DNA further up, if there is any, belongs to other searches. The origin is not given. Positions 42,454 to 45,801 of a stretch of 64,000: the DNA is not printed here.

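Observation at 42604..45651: Covalently duplicated PilB/GspE-type ATPase encoded as an orphan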

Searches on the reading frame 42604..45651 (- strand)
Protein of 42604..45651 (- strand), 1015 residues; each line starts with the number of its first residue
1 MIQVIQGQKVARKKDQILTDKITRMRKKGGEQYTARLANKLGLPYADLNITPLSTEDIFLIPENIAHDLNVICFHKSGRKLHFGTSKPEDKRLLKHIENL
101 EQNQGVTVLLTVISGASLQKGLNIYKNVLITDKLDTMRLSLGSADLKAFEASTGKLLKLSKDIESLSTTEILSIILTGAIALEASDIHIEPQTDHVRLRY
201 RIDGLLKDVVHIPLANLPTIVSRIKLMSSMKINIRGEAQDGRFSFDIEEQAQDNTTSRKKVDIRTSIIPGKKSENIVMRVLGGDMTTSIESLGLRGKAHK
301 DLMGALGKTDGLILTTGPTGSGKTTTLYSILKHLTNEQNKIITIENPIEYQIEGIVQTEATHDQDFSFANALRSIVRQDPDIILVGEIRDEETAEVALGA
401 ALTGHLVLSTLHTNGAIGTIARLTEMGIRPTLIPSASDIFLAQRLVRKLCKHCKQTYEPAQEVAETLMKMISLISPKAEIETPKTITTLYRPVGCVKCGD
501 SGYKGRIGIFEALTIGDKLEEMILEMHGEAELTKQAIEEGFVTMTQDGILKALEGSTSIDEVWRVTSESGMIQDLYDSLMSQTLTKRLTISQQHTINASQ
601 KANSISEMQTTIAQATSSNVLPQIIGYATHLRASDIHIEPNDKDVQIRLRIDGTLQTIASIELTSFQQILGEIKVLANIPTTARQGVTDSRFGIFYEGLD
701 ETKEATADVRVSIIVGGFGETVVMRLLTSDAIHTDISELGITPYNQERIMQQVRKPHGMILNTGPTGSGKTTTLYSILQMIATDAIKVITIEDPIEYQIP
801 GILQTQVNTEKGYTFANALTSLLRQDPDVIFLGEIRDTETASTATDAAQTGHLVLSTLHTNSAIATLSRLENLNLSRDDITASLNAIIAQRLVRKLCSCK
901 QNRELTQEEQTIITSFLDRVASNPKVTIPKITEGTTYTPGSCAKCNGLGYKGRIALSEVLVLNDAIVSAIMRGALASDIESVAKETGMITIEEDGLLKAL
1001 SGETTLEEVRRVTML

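Call 3: search_protein_families(library=pfam, proteins=[window:42604-45651:-], max_evalue=0.01)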
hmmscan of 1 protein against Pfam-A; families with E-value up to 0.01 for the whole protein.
window:42604-45651:- (1015 aa): 46 families (the best 25 are shown)
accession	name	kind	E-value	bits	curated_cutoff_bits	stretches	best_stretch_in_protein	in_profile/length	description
PF00437.27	T2SSE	-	2.5e-212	704.7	24.9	2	170-564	10-370/370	Type II/IV secretion system protein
PF25199.1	nSTAND_NTPase5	-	3e-09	37.3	34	1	730-804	13-91/145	Novel STAND NTPase 5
PF20720.3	nSTAND3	-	4.6e-09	36.6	27.2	1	297-348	5-55/155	Novel STAND NTPase 3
PF13401.12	AAA_22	-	3.8e-08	34.1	27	1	309-347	4-42/130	AAA domain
PF13604.12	AAA_30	-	7.3e-08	32.8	27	0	745-789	5-50/191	AAA domain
PF13173.12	AAA_14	-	9.7e-08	32.5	27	0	760-847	5-83/129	AAA domain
PF02492.25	cobW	-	2.6e-07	30.9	20.7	1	314-354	4-44/180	CobW/HypB/UreG, nucleotide-binding domain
PF00005.33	ABC_tran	-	5.2e-07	30.8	25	0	316-352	17-54/137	ABC transporter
PF00004.35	AAA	-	9.1e-07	29.8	21.2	0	761-842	2-73/131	ATPase family associated with various cellular activities (AAA)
PF13191.12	AAA_16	-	3e-06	28.3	32.6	0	308-378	21-81/167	AAA ATPase domain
PF12775.13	AAA_7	-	3.2e-06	27.2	25.8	0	304-344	27-67/181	P-loop containing dynein motor region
PF04851.21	ResIII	-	3.7e-06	27.4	22.5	0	307-344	20-59/164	Type III restriction enzyme, res subunit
PF03215.21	Rad17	-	6.3e-06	26.7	23.8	0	311-350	46-82/186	Rad17 P-loop domain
PF13245.12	AAA_19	-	7.1e-06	26.7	25.1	0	312-342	13-45/134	AAA domain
PF13555.12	AAA_29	-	2.2e-05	24.5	27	0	755-774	20-39/61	P-loop containing region of AAA domain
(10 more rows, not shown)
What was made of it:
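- Checked: Two modules: Pfam T2SSE gives two stretches in the whole protein (call 3).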

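Call 4: search_protein_families(library=ncbifam, proteins=[window:42604-45651:-], max_evalue=0.01)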
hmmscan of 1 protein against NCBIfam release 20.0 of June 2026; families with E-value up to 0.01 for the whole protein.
window:42604-45651:- (1015 aa): 49 families (the best 25 are shown)
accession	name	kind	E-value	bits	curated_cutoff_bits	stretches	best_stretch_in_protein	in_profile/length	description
TIGR02538.1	type_IV_pilB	equivalog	5.5e-242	804.4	675.65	2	9-567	22-563/564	type IV-A pilus assembly ATPase PilB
TIGR02533.1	type_II_gspE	equivalog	5.5e-241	800.3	630.25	2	61-566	4-486/486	type II secretion system ATPase GspE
NF007755.0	PRK10436.1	equivalog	2.7e-210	698.9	617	2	161-567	78-460/465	type II secretion system protein GspE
NF053534.1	T4PilAsmATPsTfpB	equivalog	8.1e-203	675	850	2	63-566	99-582/584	type IV pilus assembly ATPase TfpB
NF041000.1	ATPase_ComGA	equivalog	2.2e-134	446.6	300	2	623-894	2-266/267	competence type IV pilus ATPase ComGA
TIGR01420.1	pilT_fam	subfamily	5e-98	328.5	319.1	2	621-896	2-271/343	PilT/PilU family type 4a pilus ATPase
TIGR02525.1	plasmid_TraJ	equivalog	2.9e-55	187.8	368.3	2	272-426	116-272/372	plasmid transfer ATPase TraJ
TIGR02524.1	dot_icm_DotB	equivalog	1.7e-42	145.9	463.3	2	176-425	10-258/358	Dot/Icm type IV secretion system ATPase DotB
NF058587.1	archaellum_moto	equivalog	6.3e-37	127.5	550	2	313-447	278-418/527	archaellum flagellar ATPase motor FlaI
TIGR02782.1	TrbB_P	equivalog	2.1e-30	106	304.55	2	739-875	118-257/303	P-type conjugative transfer ATPase TrbB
TIGR02788.1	VirB11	equivalog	1.3e-29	103.3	249.95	2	731-877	119-269/308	P-type DNA transfer ATPase VirB11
NF010469.0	PRK13894.1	subfamily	1.4e-28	100.2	508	2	737-890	129-284/320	conjugal transfer ATPase TrbB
TIGR03819.1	heli_sec_ATPase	hypoth_equivalog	7.6e-24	84.5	373.15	2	722-875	142-302/340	TadA family conjugal transfer-associated ATPase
NF010407.0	PRK13833.1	subfamily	9.9e-23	81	499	2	746-874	133-263/323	conjugal transfer protein TrbB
NF053672.1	bindosome_BasE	exception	5.6e-21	74.9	1000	2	314-425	274-390/512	bindosome assembly system ATPase subunit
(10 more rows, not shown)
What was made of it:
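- On NCBIfam TIGR02538, type IV-A pilus assembly ATPase PilB (equivalog): The score is 804.4 bits, but it is summed over two modules (call 4).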

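Call 9: find_homologous_proteins(query=window:42604-45651:-, max_evalue=1e-10)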
Query window:42604-45651:- (1015 aa): 8000 proteins with E <= 1e-10 among 8000 candidates; the best 120 are listed.
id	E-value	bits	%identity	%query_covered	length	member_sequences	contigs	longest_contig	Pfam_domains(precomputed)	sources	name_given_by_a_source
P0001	0.0e+0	2191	100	100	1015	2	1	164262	PF13173.13,PF00437.27,PF13604.13,PF13245.13,PF13555.13,PF00004.36,PF13401.13,PF03215.22,PF04851.22,PF13191.13,PF02492.26,PF00005.34,PF12775.14,PF25199.2,PF20720.4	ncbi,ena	-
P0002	0.0e+0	1563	45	98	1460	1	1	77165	PF13173.13,PF00270.36,PF16796.12,PF13662.13,PF13604.13,PF00485.25,PF13671.13,PF00004.36,PF13401.13,PF13238.13,PF07728.21,PF04851.22,PF13191.13,PF03205.21,PF02492.26,PF01580.25,PF25199.2,PF03266.22,PF00437.27,PF13245.13,PF13555.13,PF14532.13,PF01637.25,PF03215.22,PF05157.21,PF01935.24,PF00005.34,PF12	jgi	-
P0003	0.0e+0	1468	66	100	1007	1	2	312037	PF13173.13,PF16796.12,PF00437.27,PF13604.13,PF13245.13,PF00004.36,PF13401.13,PF04851.22,PF02492.26,PF12775.14,PF01580.25,PF25199.2,PF20720.4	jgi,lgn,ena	-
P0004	0.0e+0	1334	61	100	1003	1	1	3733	PF13173.13,PF13086.13,PF00437.27,PF13604.13,PF13555.13,PF00004.36,PF13401.13,PF01637.25,PF04851.22,PF13191.13,PF02492.26,PF00005.34,PF12775.14,PF25199.2,PF20720.4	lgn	-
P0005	0.0e+0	1278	58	100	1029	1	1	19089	PF13173.13,PF00437.27,PF13604.13,PF00004.36,PF13401.13,PF01637.25,PF05157.21,PF02492.26,PF00005.34,PF12775.14,PF25199.2,PF20720.4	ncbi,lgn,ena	-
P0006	0.0e+0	1265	57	100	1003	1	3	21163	PF13173.13,PF00437.27,PF00004.36,PF13401.13,PF07728.21,PF04851.22,PF05157.21,PF02492.26,PF00005.34,PF12775.14,PF25199.2,PF20720.4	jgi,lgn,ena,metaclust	metaclust:\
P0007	0.0e+0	1240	56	100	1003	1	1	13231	PF13173.13,PF00437.27,PF13604.13,PF00004.36,PF13401.13,PF01637.25,PF04851.22,PF13191.13,PF05157.21,PF02492.26,PF00005.34,PF12775.14,PF25199.2,PF20720.4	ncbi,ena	-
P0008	0.0e+0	1239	56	100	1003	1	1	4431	PF00437.27,PF13604.13,PF00005.34,PF12775.14,PF13555.13,PF00004.36,PF13401.13,PF25199.2,PF04851.22,PF20720.4,PF13191.13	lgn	-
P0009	0.0e+0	1186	55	98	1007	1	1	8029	PF13173.13,PF00437.27,PF13555.13,PF00004.36,PF13401.13,PF04851.22,PF13191.13,PF05157.21,PF02492.26,PF00005.34,PF12775.14,PF25199.2,PF20720.4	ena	-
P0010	0.0e+0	1186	55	98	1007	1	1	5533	PF13173.13,PF00437.27,PF13604.13,PF00004.36,PF13401.13,PF04851.22,PF13191.13,PF05157.21,PF02492.26,PF00005.34,PF12775.14,PF25199.2,PF20720.4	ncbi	-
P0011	0.0e+0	1179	55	98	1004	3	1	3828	PF13173.13,PF00437.27,PF13604.13,PF13245.13,PF13555.13,PF00004.36,PF13401.13,PF04851.22,PF13191.13,PF05157.21,PF02492.26,PF24883.3,PF12775.14,PF25199.2,PF20720.4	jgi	-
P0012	0.0e+0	1179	55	100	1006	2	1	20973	PF13173.13,PF00437.27,PF13604.13,PF13555.13,PF00004.36,PF13401.13,PF04851.22,PF13191.13,PF05157.21,PF02492.26,PF00005.34,PF12775.14,PF25199.2,PF20720.4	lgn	-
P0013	0.0e+0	1169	55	98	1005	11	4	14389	PF13173.13,PF00437.27,PF13604.13,PF13245.13,PF13555.13,PF13401.13,PF04851.22,PF13191.13,PF05157.21,PF02492.26,PF00005.34,PF12775.14,PF25199.2,PF20720.4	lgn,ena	-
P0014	0.0e+0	1165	54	98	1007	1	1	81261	PF13173.13,PF00437.27,PF13604.13,PF13555.13,PF00004.36,PF13401.13,PF04851.22,PF13191.13,PF05157.21,PF02492.26,PF00005.34,PF12775.14,PF25199.2,PF20720.4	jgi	-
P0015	0.0e+0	1163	54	98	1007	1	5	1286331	PF13173.13,PF05157.21,PF02492.26,PF00437.27,PF13604.13,PF00005.34,PF12775.14,PF13401.13,PF25199.2,PF04851.22,PF20720.4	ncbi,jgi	ncbi:MAG: GspE/PulE family protein [Candidatus Moraniibacteriota bacterium]|jgi:general secretion pa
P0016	0.0e+0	1158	54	100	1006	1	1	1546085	PF13173.13,PF00437.27,PF13604.13,PF13245.13,PF13555.13,PF13401.13,PF04851.22,PF13191.13,PF05157.21,PF02492.26,PF00005.34,PF12775.14,PF25199.2,PF20720.4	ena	-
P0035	0.0e+0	1112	44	97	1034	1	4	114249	PF05157.21,PF00437.27,PF13401.13,PF25199.2,PF04851.22,PF20720.4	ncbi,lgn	-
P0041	0.0e+0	1065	51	96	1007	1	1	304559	PF13173.13,PF00437.27,PF13604.13,PF00005.34,PF12775.14,PF13555.13,PF13401.13,PF03215.22,PF25199.2,PF04851.22,PF20720.4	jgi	jgi:type IV pilus assembly protein PilB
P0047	0.0e+0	1060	45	98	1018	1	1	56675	PF13173.13,PF00437.27,PF01935.24,PF00004.36,PF13401.13,PF25199.2,PF04851.22,PF20720.4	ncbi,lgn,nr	ncbi:MAG: GspE/PulE family protein [Patescibacteria group bacterium]|nr:GspE/PulE family protein [Pa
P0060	0.0e+0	1050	50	99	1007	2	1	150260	PF13173.13,PF00437.27,PF13604.13,PF13555.13,PF00004.36,PF13401.13,PF04851.22,PF05157.21,PF02492.26,PF00005.34,PF12775.14,PF25199.2,PF20720.4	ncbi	-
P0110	0.0e+0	1034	49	98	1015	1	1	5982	PF13173.13,PF00437.27,PF13604.13,PF13245.13,PF13555.13,PF00004.36,PF13401.13,PF01637.25,PF03215.22,PF04851.22,PF13191.13,PF03205.21,PF05157.21,PF02492.26,PF07724.21,PF00005.34,PF12775.14,PF25199.2,PF20720.4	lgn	-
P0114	0.0e+0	1033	49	99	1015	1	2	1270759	PF13173.13,PF00437.27,PF13555.13,PF13401.13,PF07728.21,PF03215.22,PF04851.22,PF13191.13,PF00005.34,PF12775.14,PF25199.2,PF20720.4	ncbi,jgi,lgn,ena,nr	ncbi:MAG: GspE/PulE family protein [Candidatus Moranbacteria bacterium]|jgi:type II secretory ATPase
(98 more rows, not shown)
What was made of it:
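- At least 118 full-length homologues at 44-66% identity and 96-100% coverage from NCBI, ENA, JGI and Logan assemblies (call 9).
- Tried and rejected: The taxonomic range therefore rests on source names in call 9 (Moranbacteria, Moraniibacteriota, Parcubacteria and Patescibacteria groups).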

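Call 19: find_encoding_contigs(protein=P0001, flank=10000, max_places=3)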
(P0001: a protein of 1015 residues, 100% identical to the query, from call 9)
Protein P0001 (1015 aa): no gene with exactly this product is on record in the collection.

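Call 20: find_encoding_contigs(protein=P0016, flank=10000, max_places=3)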
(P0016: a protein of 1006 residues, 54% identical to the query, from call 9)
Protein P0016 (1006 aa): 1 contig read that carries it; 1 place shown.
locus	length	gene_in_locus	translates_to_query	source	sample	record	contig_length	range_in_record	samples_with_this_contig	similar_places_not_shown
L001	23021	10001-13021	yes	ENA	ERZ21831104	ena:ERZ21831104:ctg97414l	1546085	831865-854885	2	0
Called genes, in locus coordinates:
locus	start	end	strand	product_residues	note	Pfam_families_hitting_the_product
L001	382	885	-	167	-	PF13302:Acetyltransf_3, PF13420:Acetyltransf_4 (weak), PF00583:Acetyltransf_1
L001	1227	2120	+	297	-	PF00274:Glycolytic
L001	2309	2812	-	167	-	PF12385:Peptidase_C70 (weak), PF13529:Peptidase_C39_2, PF03412:Peptidase_C39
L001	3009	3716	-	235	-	PF13489:Methyltransf_23 (weak), PF08241:Methyltransf_11 (weak), PF13649:Methyltransf_25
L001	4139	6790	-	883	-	PF02739:5_3_exonuc_N, PF01367:5_3_exonuc, PF01612:DNA_pol_A_exo1 (weak), PF22619:DNA_polI_exo1, PF00476:DNA_pol_A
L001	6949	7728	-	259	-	PF00160:Pro_isomerase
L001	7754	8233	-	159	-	PF02367:TsaE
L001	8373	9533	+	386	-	PF01368:DHH (faint)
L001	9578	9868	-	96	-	-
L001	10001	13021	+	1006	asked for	PF05157:MshEN, PF12775:AAA_7 (faint), PF00437:T2SSE, PF13245:AAA_19 (faint), PF25199:nSTAND_NTPase5 (faint), PF00005:ABC_tran (faint), PF02492:cobW (faint), PF00437:T2SSE, +7 more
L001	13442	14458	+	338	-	PF13173:AAA_14 (faint), PF05496:RuvB_N, PF01078:Mg_chelatase (faint), PF13191:AAA_16 (faint), PF00004:AAA, PF07728:AAA_5, PF17864:AAA_lid_4, PF05491:WHD_RuvB, +1 more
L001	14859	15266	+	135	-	PF03703:bPH_2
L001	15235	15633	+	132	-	-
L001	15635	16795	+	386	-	PF07690:MFS_1, PF12832:MFS_1_like (weak)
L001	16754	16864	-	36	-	-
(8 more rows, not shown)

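Call 21: find_encoding_contigs(protein=P0002, flank=10000, max_places=3)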
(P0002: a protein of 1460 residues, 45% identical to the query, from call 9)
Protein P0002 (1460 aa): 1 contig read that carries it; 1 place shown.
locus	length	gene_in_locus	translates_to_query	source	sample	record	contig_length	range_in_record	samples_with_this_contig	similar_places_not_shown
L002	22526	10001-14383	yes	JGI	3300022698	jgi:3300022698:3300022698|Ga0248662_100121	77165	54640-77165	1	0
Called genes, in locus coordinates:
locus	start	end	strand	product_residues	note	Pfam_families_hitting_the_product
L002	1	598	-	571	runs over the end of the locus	PF09972:DUF2207, PF20990:DUF2207_C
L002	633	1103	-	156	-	PF02681:DUF212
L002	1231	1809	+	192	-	PF04011:LemA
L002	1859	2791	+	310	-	PF01435:Peptidase_M48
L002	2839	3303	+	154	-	-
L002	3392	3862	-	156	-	-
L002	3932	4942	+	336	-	PF06068:TIP49 (faint), PF05496:RuvB_N, PF01078:Mg_chelatase (faint), PF13191:AAA_16 (faint), PF00004:AAA, PF07728:AAA_5, PF17864:AAA_lid_4, PF05491:WHD_RuvB, +1 more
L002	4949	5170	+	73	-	-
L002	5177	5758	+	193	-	PF03703:bPH_2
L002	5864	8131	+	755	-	PF00932:LTD, PF18911:PKD_4, PF00801:PKD, PF00932:LTD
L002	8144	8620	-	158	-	PF02367:TsaE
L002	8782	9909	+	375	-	PF01368:DHH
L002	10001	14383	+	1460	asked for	PF01935:DUF87 (faint), PF05157:MshEN (weak), PF03215:Rad17 (faint), PF14532:Sigma54_activ_2 (faint), PF16796:Microtub_bd (faint), PF00437:T2SSE, PF00004:AAA (faint), PF00437:T2SSE, +23 more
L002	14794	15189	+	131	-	PF09685:MamF_MmsF (weak)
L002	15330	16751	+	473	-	PF00224:PK, PF03328:HpcH_HpaI (weak), PF02887:PK_C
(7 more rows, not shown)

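Call 27: find_encoding_contigs(protein=P0035, flank=10000, max_places=2)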
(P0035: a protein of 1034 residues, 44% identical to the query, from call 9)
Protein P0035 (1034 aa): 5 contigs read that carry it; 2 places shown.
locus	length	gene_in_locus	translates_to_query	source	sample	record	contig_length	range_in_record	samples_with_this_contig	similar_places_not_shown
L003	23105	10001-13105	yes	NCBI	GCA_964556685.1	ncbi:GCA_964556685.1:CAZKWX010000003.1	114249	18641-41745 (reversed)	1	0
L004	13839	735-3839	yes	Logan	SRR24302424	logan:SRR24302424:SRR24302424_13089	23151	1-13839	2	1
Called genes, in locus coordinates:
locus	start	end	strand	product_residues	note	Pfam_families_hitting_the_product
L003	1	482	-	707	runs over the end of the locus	PF01138:RNase_PH, PF03725:RNase_PH_C, PF03726:PNPase, PF01138:RNase_PH, PF03725:RNase_PH_C (weak), PF00013:KH_1, PF00575:S1, PF23459:S1_RRP5 (weak), +1 more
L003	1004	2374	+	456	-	PF13472:Lipase_GDSL_2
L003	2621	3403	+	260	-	PF00318:Ribosomal_S2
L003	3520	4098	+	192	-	PF00889:EF_TS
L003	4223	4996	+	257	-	PF04468:PSP1, PF28472:PSP1_3rd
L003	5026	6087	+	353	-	-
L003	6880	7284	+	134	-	PF00903:Glyoxalase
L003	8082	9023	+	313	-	PF03990:DUF348 (faint), PF07501:G5, PF03330:DPBB_1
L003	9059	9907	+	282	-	PF00398:RrnaAD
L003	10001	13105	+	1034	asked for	PF05157:MshEN (weak), PF00437:T2SSE, PF04851:ResIII (faint), PF25199:nSTAND_NTPase5 (faint), PF13401:AAA_22 (faint), PF20720:nSTAND3 (faint), PF00437:T2SSE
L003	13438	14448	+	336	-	PF06068:TIP49 (faint), PF05496:RuvB_N, PF07728:AAA_5, PF00004:AAA, PF17864:AAA_lid_4, PF05491:WHD_RuvB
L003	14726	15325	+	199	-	PF03703:bPH_2 (weak)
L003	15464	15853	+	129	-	PF00903:Glyoxalase, PF22677:Ble-like_N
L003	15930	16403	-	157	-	PF01988:VIT1 (faint), PF03222:Trp_Tyr_perm (weak)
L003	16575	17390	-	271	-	PF01636:APH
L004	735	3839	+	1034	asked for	PF05157:MshEN (weak), PF00437:T2SSE, PF04851:ResIII (faint), PF25199:nSTAND_NTPase5 (faint), PF13401:AAA_22 (faint), PF20720:nSTAND3 (faint), PF00437:T2SSE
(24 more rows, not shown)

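Call 28: find_encoding_contigs(protein=P0114, flank=10000, max_places=2)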
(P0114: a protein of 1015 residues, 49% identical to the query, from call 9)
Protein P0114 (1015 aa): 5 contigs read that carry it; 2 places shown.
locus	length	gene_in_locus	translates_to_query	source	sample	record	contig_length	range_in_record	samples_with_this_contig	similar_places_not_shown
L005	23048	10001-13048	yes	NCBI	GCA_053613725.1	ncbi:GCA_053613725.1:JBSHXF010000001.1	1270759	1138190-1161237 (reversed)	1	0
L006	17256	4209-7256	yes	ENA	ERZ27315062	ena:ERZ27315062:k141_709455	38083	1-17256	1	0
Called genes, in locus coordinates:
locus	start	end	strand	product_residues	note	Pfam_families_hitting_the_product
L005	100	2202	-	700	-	PF01138:RNase_PH, PF03725:RNase_PH_C, PF03726:PNPase, PF01138:RNase_PH, PF00013:KH_1, PF00575:S1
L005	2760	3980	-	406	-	PF28597:T2SSF_N, PF00482:T2SSF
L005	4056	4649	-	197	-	PF00574:CLP_protease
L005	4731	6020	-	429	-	PF05697:Trigger_N, PF00254:FKBP_C, PF05698:Trigger_C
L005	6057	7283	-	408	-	PF08529:NusA_N, PF00575:S1 (weak), PF13184:KH_NusA_1st, PF26594:KH_NusA_2nd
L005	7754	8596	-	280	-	PF03446:NAD_binding_2 (faint), PF03807:F420_oxidored (faint), PF02153:PDH_N, PF20463:PDH_C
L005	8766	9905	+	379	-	PF01368:DHH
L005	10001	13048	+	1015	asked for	PF04851:ResIII (faint), PF20720:nSTAND3 (faint), PF00437:T2SSE, PF00005:ABC_tran (faint), PF03215:Rad17 (faint), PF07728:AAA_5 (faint), PF12775:AAA_7 (faint), PF00437:T2SSE, +5 more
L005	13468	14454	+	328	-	PF05496:RuvB_N, PF13173:AAA_14 (faint), PF00004:AAA, PF07728:AAA_5, PF17864:AAA_lid_4, PF05491:WHD_RuvB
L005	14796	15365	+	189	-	PF03703:bPH_2 (weak)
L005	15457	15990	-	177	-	-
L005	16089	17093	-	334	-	PF01545:Cation_efflux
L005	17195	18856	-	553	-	PF00905:Transpeptidase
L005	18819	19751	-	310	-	PF00912:Transgly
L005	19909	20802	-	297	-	PF14397:ATPgrasp_ST (faint), PF02655:ATP-grasp_3, PF02955:GSH-S_ATP, PF08443:RimK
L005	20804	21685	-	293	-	PF14397:ATPgrasp_ST (faint), PF02655:ATP-grasp_3, PF08443:RimK, PF02955:GSH-S_ATP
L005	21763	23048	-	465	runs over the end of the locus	PF14397:ATPgrasp_ST, PF02655:ATP-grasp_3 (faint), PF08443:RimK (faint), PF05618:RimB-like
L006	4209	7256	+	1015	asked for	PF04851:ResIII (faint), PF20720:nSTAND3 (faint), PF00437:T2SSE, PF00005:ABC_tran (faint), PF03215:Rad17 (faint), PF07728:AAA_5 (faint), PF12775:AAA_7 (faint), PF00437:T2SSE, +5 more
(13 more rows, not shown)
